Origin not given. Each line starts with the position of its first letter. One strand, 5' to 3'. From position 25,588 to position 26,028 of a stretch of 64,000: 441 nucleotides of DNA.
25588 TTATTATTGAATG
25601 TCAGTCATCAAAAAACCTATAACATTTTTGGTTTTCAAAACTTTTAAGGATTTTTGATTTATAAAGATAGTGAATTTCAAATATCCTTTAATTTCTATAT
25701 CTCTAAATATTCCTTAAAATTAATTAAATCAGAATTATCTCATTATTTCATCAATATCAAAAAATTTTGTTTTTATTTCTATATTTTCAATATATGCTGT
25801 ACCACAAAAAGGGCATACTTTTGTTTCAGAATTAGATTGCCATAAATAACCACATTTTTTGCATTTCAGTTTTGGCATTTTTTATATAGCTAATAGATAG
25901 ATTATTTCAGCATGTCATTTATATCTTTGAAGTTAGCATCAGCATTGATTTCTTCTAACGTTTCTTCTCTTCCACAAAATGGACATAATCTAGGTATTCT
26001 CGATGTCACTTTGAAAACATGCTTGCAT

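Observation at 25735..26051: Two tandem paralogous small Zn-ribbon genes missed by the ORF track between srp54 and ftsY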

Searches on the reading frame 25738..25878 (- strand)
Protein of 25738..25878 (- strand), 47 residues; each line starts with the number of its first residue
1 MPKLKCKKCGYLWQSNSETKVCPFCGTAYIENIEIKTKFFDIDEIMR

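Call 3: search_protein_families(library=pfam, proteins=[window:25738-25878:-], max_evalue=10)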
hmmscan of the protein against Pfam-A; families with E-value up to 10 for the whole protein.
seq(47 aa): 38 families (the best 25 are shown)
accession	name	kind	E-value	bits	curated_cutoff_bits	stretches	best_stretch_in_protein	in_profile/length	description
PF23455.1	DUF7129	-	3.7e-05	23.8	30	1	6-33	14-40/45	Domain of unknown function (DUF7129)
PF21349.2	RUBY_RBDX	-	4.7e-05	23.2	26.5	1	5-26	2-23/30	Rubrerythrin, rubredoxin-like domain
PF10571.15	UPF0547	-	0.00051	20.6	29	2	19-26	14-21/26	Uncharacterised protein family UPF0547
PF08271.17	Zn_Ribbon_TF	-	0.00076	19.4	29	2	21-31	2-12/43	TFIIB zinc-binding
PF01155.25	HypA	-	0.0008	19.9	28.9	1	3-33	70-100/112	Hydrogenase/urease nickel incorporation, metallochaperone, hypA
PF14446.12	Prok-RING_1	-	0.003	17.9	29.1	1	3-29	4-30/54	Prokaryotic RING finger family 1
PF24292.1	DUF7479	-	0.0046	17.5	27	1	17-44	28-55/60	Domain of unknown function (DUF7479)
PF09723.15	Zn_ribbon_8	-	0.0047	17.4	34.4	1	5-27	7-34/41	Zinc ribbon domain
PF14369.11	Zn_ribbon_19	-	0.0073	16.9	30.8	1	11-33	13-35/35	zinc-ribbon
PF13717.11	Zn_ribbon_4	-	0.0081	16.5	30.3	1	3-13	25-35/36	zinc-ribbon domain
PF06221.18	zf-C2HC5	-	0.0087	16.5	25.8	1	5-33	19-48/54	Putative zinc finger motif, C2HC5-type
PF14354.12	Lar_restr_allev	-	0.012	16.2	28.6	1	18-35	2-19/58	Restriction alleviation protein Lar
PF17032.10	Zn_ribbon_15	-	0.018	16.3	28.9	1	3-32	37-65/73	zinc-ribbon family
PF14149.11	YhfH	-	0.02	15.1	27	1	17-31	11-24/37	YhfH-like protein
PF22912.2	zf-DPOE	-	0.026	15.1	21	1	4-34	5-33/58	Zinc finger domain of DNA polymerase-epsilon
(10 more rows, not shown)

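Call 4: search_protein_families(library=ncbifam, proteins=[window:25738-25878:-], max_evalue=10)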
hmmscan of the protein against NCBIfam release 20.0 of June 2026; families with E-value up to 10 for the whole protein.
seq(47 aa): 19 families
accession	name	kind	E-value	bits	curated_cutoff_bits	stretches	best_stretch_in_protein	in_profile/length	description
NF045767.1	RuberyRbr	equivalog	0.00033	20.7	200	1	4-27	159-182/194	rubrerythrin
TIGR04165.1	methano_modCys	hypoth_equivalog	0.00035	20.8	60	1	3-15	36-48/50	TIGR04165 family Cys-rich peptide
TIGR03655.1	anti_R_Lar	subfamily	0.00052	20.3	39.6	1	20-35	2-17/55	Lar family restriction alleviation protein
TIGR02605.1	CxxC_CxxC_SSSS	subfamily_domain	0.0012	18.9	31.3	1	5-28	7-35/52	FmdB family zinc ribbon protein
TIGR02098.1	MJ0042_CXXC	domain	0.006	16.3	20.9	2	4-14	26-36/38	MJ0042-type zinc finger domain-containing protein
NF033497.1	rubre_like_arch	subfamily_domain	0.007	16.1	32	1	6-32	3-28/34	rubrerythrin-like domain-containing protein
NF045720.1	rubredox_RCKP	subfamily_domain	0.011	15.3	45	1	1-27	1-27/34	RCKP-type rubredoxin-like domain-containing protein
NF038384.1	zinc_YnfU_fam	subfamily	0.015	14.8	36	2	19-30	38-49/52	YnfU family zinc-binding protein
NF041664.1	RNAP_arch_Epp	equivalog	0.019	14.9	50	1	6-28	3-21/57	transcription elongation factor subunit Spt4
TIGR00100.1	hypA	equivalog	0.026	14.6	88.1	1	3-28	70-96/116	hydrogenase maturation nickel metallochaperone HypA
NF045645.1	DVU_1557_fam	equivalog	0.035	14.3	60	1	17-41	28-52/60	DVU_1557 family redox protein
NF003331.0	PRK04338.1-7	equivalog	0.12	11.1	560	1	5-30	244-270/376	tRNA (guanine(26)-N(2))-dimethyltransferase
TIGR02487.1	NrdD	equivalog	0.12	10.9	326.35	1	5-33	529-554/581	anaerobic ribonucleoside-triphosphate reductase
NF005497.0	PRK07111.1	equivalog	0.12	10.7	764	1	5-35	690-717/746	anaerobic ribonucleoside triphosphate reductase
NF045768.1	RubredRD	equivalog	0.15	12.1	90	2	19-28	36-45/54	rubredoxin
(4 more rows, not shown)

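Call 10: find_homologous_proteins(query=window:25738-25878:-, max_evalue=1)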
Query seq(47 aa) (47 aa): 1 proteins with E <= 1 among 1 candidates.
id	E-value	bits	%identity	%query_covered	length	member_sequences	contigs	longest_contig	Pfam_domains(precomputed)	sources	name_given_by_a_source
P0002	2.4e-26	107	100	100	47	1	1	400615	-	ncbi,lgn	ncbi:MAG: hypothetical protein QW041_01450 [Candidatus Pacearchaeota archaeon]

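Call 19: search_solved_structures(query=A1, max_evalue=10)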
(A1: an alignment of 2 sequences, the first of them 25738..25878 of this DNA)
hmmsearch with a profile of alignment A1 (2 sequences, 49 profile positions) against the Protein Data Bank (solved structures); distinct sequences matched with E-value up to 10: 64 (the best 60 are shown).
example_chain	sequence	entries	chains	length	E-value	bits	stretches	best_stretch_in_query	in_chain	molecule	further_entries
2gmg_A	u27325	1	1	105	0.00022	24.1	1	5-34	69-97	hypothetical protein Pf0610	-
1ryt_A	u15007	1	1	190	0.013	18.5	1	2-27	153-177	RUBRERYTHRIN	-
1b71_A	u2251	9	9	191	0.013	18.5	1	2-27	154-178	PROTEIN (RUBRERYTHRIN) | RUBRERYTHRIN | Rubrerythrin all-iron(III) form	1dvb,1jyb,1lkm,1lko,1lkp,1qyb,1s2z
6esq_E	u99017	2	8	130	0.014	18.4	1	5-37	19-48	Pfam DUF35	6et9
9zdh_A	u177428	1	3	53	0.017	18.1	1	1-14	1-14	Rubredoxin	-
9ta4_A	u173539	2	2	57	0.019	17.9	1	1-14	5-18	Rubredoxin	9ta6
9sra_Bi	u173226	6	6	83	0.02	17.9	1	19-30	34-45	Large ribosomal subunit protein eL43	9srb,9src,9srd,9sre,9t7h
1yk5_A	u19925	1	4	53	0.029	17.4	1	1-14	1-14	Rubredoxin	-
9zdi_A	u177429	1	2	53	0.03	17.3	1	1-14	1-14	Rubredoxin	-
3qqc_A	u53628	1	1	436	0.048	16.7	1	6-42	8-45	DNA-directed RNA polymerase subunit b, DNA-directed RNA polymerase subunit a', DNA-directe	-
1qyp_A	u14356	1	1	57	0.088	15.8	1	5-15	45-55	RNA POLYMERASE II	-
2pya_A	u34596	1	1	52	0.098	15.7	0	3-14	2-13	Rubredoxin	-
36ro_B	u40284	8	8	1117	0.11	15.5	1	6-42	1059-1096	DNA-directed RNA polymerase subunit beta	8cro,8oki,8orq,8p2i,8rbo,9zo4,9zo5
2con_A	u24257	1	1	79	0.12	15.3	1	8-37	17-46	nin one binding protein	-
1yk4_A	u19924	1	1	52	0.13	15.3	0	3-14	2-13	Rubredoxin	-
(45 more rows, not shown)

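Call 20: search_protein_representatives(alignment_id=A1)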
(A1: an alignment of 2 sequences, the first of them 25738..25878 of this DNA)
Query: 2 sequences, 49 profile positions. Proteins with E-value up to 0.001 (for the whole library): 93; up to 1e-10: 5; up to 1e-30: 1. The best 93 are listed.
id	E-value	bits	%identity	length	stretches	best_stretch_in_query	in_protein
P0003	3.1e-48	177.4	-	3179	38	17-29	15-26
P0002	7.0e-26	105.8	-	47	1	1-49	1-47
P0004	4.9e-13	64.7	-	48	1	1-49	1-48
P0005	6.5e-12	61.1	-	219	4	3-26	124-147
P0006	3.5e-11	58.7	-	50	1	1-49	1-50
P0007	2.1e-09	53.1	-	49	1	1-49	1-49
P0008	7.8e-09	51.2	-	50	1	1-48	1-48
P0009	3.6e-08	49.1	-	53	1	4-49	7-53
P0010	8.7e-08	47.9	-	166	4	3-27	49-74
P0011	1.2e-07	47.4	-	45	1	3-48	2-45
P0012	1.3e-07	47.4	-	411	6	3-26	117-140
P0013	1.9e-07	46.8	-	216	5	5-28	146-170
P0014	3.9e-07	45.8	-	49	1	1-49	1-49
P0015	4.9e-07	45.5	-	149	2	2-36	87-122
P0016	5.0e-07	45.4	-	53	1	4-48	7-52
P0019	2.6e-06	43.1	-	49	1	1-48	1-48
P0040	6.7e-05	38.6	-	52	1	3-49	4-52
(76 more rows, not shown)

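Call 24: find_homologous_proteins(query=A2, max_evalue=0.01)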
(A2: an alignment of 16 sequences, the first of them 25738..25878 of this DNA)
Query A2 (16 sequences) (47 aa, profile of the alignment): 95 proteins with E <= 0.01 among 572 candidates.
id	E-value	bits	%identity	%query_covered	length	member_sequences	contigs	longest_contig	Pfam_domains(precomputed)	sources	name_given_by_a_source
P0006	6.8e-21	91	40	100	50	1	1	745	-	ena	-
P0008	1.0e-19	88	46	98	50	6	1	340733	-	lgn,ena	-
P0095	3.9e-19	86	46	98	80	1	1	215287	-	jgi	-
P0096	7.9e-19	85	41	100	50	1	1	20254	-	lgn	-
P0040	9.7e-19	84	27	96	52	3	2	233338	-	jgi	-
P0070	1.0e-18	84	27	96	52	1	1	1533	-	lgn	-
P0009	1.1e-18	84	29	96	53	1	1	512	-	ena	-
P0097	3.1e-18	83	38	98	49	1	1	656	-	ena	-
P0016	5.8e-18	82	32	94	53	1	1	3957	PF23470.1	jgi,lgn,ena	-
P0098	1.3e-17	81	29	96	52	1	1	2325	-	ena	-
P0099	1.6e-17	81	29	100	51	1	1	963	-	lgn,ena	-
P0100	1.6e-17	80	35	96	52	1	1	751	-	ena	-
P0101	3.0e-17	80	34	96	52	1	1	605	-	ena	-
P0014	3.6e-17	79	29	100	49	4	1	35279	-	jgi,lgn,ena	-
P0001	7.1e-17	78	29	100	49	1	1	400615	-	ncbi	ncbi:MAG: hypothetical protein QW041_01455 [Candidatus Pacearchaeota archaeon]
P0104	4.3e-16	76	36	96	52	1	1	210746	-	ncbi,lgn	-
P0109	1.3e-15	74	38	100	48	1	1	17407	PF21349.3,PF13717.12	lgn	-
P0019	2.0e-14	71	33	98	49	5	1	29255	-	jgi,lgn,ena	-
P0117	1.1e-13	68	27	98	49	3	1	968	PF21349.3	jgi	jgi:rubrerythrin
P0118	1.7e-12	64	31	98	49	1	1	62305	-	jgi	jgi:rubrerythrin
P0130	2.3e-8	51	38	100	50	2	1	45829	PF01155.26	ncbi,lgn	-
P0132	4.2e-8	50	42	51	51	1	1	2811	PF21349.3,PF09723.16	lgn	-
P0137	2.5e-7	48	27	55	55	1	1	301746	-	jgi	-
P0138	2.7e-7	48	42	55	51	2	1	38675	PF21349.3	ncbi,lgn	ncbi:MAG: hypothetical protein QW622_01445 [Candidatus Pacearchaeota archaeon]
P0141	4.0e-7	47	42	51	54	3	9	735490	PF21349.3,PF09723.16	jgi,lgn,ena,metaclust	jgi:rubrerythrin|metaclust:\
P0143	5.0e-7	47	38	51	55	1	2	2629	PF21349.3,PF09723.16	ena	-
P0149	3.6e-6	44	35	55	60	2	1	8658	PF21349.3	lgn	-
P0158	1.5e-5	42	35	55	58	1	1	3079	PF21349.3,PF09538.16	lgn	-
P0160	1.7e-5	42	35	55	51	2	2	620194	PF21349.3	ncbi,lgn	ncbi:MAG: hypothetical protein QXK80_00940 [Candidatus Pacearchaeota archaeon]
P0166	1.2e-4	39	46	55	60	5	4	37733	PF21349.3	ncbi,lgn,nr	ncbi:hypothetical protein HYU07_04955 [Candidatus Woesearchaeota archaeon]|nr:hypothetical protein [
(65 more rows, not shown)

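Call 26: find_encoding_contigs(protein=P0008, flank=4000, max_places=3)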
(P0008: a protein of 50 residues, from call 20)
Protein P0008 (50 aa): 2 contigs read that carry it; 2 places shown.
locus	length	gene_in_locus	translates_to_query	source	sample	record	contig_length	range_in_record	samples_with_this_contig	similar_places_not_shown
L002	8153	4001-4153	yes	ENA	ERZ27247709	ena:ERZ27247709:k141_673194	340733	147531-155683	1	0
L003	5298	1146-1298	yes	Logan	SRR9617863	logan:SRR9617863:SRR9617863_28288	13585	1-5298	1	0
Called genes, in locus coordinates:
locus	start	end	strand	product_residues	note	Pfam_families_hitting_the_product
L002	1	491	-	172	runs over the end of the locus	PF01015:Ribosomal_S3Ae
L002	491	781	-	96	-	PF00935:Ribosomal_L44 (weak)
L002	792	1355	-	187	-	PF22090:Gins51_C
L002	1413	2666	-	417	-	PF01676:Metalloenzyme, PF10143:PhosphMutase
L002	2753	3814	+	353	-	PF13401:AAA_22 (faint), PF02881:SRP54_N (weak), PF13604:AAA_30 (weak), PF00448:SRP54, PF13207:AAA_17 (weak)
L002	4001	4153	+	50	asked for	-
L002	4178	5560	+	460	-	PF02881:SRP54_N, PF00448:SRP54, PF01656:CbiA, PF02978:SRP_SPB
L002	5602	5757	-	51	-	-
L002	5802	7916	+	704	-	PF03477:ATP-cone, PF00317:Ribonuc_red_lgN, PF02867:Ribonuc_red_lgC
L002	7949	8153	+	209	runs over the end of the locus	PF01636:APH (faint), PF00069:Pkinase, PF01163:RIO1, PF02958:EcKL (faint), PF06293:Kdo (weak), PF07714:PK_Tyr_Ser-Thr (weak), PF03109:ABC1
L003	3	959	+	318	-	?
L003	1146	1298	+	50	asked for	-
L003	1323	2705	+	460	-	PF02881:SRP54_N, PF00448:SRP54, PF01656:CbiA, PF02978:SRP_SPB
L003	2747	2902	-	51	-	-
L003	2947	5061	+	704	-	PF03477:ATP-cone, PF00317:Ribonuc_red_lgN, PF02867:Ribonuc_red_lgC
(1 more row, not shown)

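Call 27: find_encoding_contigs(protein=P0040, flank=4000, max_places=3)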
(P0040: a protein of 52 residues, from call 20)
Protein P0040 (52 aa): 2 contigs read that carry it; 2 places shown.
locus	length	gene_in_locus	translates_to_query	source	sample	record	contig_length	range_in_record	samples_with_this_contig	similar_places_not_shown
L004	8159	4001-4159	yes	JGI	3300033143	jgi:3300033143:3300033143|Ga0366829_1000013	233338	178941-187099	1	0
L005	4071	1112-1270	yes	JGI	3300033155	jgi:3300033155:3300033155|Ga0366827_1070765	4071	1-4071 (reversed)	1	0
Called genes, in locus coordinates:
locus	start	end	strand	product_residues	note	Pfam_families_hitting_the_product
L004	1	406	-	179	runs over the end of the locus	PF01015:Ribosomal_S3Ae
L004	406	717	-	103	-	PF00935:Ribosomal_L44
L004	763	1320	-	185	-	PF22090:Gins51_C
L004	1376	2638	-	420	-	PF01676:Metalloenzyme, PF10143:PhosphMutase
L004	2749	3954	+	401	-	PF02881:SRP54_N (weak), PF00448:SRP54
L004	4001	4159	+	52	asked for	-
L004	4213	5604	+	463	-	PF02881:SRP54_N, PF00448:SRP54, PF01656:CbiA (weak), PF02978:SRP_SPB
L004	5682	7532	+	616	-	PF02511:Thy1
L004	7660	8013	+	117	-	-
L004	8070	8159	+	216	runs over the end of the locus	PF01636:APH (faint), PF00069:Pkinase, PF01163:RIO1, PF07714:PK_Tyr_Ser-Thr (weak)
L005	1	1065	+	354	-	?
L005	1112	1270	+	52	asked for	-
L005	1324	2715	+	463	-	PF02881:SRP54_N, PF00448:SRP54, PF01656:CbiA (weak), PF02978:SRP_SPB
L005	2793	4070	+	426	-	?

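Call 28: find_encoding_contigs(protein=P0095, flank=4000, max_places=3)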
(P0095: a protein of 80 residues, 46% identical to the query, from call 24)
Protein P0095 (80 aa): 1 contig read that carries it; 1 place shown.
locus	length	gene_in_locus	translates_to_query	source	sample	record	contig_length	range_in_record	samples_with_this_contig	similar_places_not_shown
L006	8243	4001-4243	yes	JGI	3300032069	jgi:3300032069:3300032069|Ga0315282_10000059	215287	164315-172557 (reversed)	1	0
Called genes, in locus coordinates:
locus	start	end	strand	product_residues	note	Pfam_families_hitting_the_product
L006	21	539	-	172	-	PF01015:Ribosomal_S3Ae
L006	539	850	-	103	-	PF00935:Ribosomal_L44 (weak)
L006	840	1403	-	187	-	PF22090:Gins51_C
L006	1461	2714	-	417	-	PF01676:Metalloenzyme, PF10143:PhosphMutase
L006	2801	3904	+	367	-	PF13401:AAA_22 (faint), PF02881:SRP54_N (weak), PF13604:AAA_30 (weak), PF00448:SRP54, PF13207:AAA_17 (weak)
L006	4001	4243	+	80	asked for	-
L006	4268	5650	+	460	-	PF02881:SRP54_N, PF00448:SRP54, PF01656:CbiA, PF02978:SRP_SPB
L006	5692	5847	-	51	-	-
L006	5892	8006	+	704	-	PF03477:ATP-cone, PF00317:Ribonuc_red_lgN, PF02867:Ribonuc_red_lgC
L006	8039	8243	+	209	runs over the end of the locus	PF01636:APH (faint), PF00069:Pkinase, PF01163:RIO1, PF02958:EcKL (faint), PF06293:Kdo (weak), PF07714:PK_Tyr_Ser-Thr (weak), PF03109:ABC1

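Call 29: find_encoding_contigs(protein=P0014, flank=4000, max_places=2)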
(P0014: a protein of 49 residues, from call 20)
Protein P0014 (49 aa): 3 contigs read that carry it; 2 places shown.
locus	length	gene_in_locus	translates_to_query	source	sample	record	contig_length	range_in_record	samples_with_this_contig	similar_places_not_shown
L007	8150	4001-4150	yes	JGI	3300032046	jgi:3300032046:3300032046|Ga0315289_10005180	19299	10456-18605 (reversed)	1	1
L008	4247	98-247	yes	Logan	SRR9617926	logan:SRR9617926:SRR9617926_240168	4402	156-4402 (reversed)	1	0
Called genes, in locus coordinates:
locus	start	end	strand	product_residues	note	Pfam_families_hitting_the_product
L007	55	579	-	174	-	PF01015:Ribosomal_S3Ae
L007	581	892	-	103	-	PF00935:Ribosomal_L44 (weak)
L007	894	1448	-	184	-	PF05916:Sld5 (faint), PF22090:Gins51_C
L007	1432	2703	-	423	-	PF01676:Metalloenzyme, PF10143:PhosphMutase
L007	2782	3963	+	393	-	PF00448:SRP54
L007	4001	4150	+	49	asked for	-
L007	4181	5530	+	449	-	PF02881:SRP54_N, PF00448:SRP54, PF01656:CbiA (weak), PF02978:SRP_SPB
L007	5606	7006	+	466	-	PF00224:PK, PF02887:PK_C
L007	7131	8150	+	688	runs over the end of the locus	PF03477:ATP-cone, PF00317:Ribonuc_red_lgN, PF02867:Ribonuc_red_lgC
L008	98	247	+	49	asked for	-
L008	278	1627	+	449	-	PF02881:SRP54_N, PF00448:SRP54, PF01656:CbiA (weak), PF02978:SRP_SPB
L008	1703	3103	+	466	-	PF00224:PK, PF02887:PK_C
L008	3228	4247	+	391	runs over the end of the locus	?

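Call 30: find_encoding_contigs(protein=P0019, flank=4000, max_places=2)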
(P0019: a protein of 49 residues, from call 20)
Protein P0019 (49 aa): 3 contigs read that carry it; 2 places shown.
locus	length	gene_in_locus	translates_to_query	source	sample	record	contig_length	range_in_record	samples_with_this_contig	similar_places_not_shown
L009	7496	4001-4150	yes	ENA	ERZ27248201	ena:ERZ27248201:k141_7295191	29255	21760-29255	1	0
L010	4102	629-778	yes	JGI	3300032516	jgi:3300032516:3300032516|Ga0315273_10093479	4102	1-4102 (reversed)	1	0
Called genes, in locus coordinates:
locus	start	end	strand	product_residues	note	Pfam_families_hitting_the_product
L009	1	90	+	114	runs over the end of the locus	-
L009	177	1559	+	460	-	-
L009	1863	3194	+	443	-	PF01336:tRNA_anti-codon, PF00152:tRNA-synt_2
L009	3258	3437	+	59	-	-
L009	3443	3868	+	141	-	-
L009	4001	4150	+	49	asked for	-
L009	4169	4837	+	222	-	PF13483:Lactamase_B_3, PF12706:Lactamase_B_2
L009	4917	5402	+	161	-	-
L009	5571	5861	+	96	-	PF04010:DUF357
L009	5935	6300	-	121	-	-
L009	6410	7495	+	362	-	?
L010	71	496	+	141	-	-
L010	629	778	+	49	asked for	-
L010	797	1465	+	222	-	PF13483:Lactamase_B_3, PF12706:Lactamase_B_2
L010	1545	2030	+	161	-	-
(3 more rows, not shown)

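Call 31: find_encoding_contigs(protein=P0104, flank=4000, max_places=2)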
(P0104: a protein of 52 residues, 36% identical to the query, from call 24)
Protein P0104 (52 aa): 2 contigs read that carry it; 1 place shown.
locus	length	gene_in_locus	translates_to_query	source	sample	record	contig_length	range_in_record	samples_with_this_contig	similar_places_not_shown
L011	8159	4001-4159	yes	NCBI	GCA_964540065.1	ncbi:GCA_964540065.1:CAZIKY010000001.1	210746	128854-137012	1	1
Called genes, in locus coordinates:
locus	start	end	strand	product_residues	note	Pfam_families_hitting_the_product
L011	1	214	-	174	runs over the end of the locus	PF01015:Ribosomal_S3Ae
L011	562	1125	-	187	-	PF22090:Gins51_C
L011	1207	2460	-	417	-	PF01676:Metalloenzyme, PF10143:PhosphMutase, PF01676:Metalloenzyme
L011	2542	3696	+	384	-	PF02881:SRP54_N (weak), PF00448:SRP54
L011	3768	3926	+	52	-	-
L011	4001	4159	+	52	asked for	-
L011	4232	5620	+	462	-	PF02881:SRP54_N, PF00448:SRP54, PF01656:CbiA (weak), PF02978:SRP_SPB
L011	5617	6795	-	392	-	PF02223:Thymidylate_kin, PF13238:AAA_18 (faint), PF00702:Hydrolase (faint), PF13242:Hydrolase_like, PF13419:HAD_2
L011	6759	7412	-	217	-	PF24392:Parb-CE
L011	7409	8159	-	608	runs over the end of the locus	PF02511:Thy1 (faint)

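Call 32: find_encoding_contigs(protein=P0118, flank=4000, max_places=2)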
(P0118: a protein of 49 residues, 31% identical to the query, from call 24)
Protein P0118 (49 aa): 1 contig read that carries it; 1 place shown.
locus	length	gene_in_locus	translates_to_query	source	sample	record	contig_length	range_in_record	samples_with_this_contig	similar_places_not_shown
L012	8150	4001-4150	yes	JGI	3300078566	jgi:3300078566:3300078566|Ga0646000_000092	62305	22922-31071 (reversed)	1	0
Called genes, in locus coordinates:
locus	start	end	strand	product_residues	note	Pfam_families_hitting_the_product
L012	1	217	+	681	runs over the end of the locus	PF02463:SMC_N (weak), PF13476:AAA_23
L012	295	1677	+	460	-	-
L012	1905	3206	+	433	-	PF01336:tRNA_anti-codon, PF00152:tRNA-synt_2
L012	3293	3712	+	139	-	-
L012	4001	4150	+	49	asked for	-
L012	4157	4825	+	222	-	PF13483:Lactamase_B_3, PF12706:Lactamase_B_2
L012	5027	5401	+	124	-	PF03819:MazG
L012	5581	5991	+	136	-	PF18899:DUF5655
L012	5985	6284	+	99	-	PF04010:DUF357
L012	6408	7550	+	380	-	PF00438:S-AdoMet_synt_N, PF02772:S-AdoMet_synt_M, PF02773:S-AdoMet_synt_C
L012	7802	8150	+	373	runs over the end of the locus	PF01490:Aa_trans, PF03222:Trp_Tyr_perm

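Call 37: find_related_loci(query=A3, collection=metagenome_contigs, flank=3500)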
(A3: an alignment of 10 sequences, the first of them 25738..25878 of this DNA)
Query A3 (47 aa) in metagenome_contigs; peptide patterns used: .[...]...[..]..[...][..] (x = any residue, [..] = any of these).
600 stretches matched a pattern (row limit reached: there are more); 9 encode a relative of the query (tblastn E <= 1e-3); 9 distinct loci.
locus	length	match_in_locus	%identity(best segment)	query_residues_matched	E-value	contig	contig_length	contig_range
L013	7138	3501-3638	76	1-46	6e-23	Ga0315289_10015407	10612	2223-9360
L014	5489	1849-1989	62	1-47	6e-20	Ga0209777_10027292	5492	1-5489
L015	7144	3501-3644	46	1-46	6e-9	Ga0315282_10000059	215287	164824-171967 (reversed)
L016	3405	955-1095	34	3-47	6e-7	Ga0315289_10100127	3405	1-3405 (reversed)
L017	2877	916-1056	34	1-44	9e-7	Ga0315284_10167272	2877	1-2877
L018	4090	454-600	33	1-47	9e-7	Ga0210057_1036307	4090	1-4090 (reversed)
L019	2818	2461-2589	33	4-45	3e-6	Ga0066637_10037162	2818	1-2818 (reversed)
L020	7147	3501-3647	29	1-47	1e-5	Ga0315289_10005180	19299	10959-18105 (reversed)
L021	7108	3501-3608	43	6-42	1e-5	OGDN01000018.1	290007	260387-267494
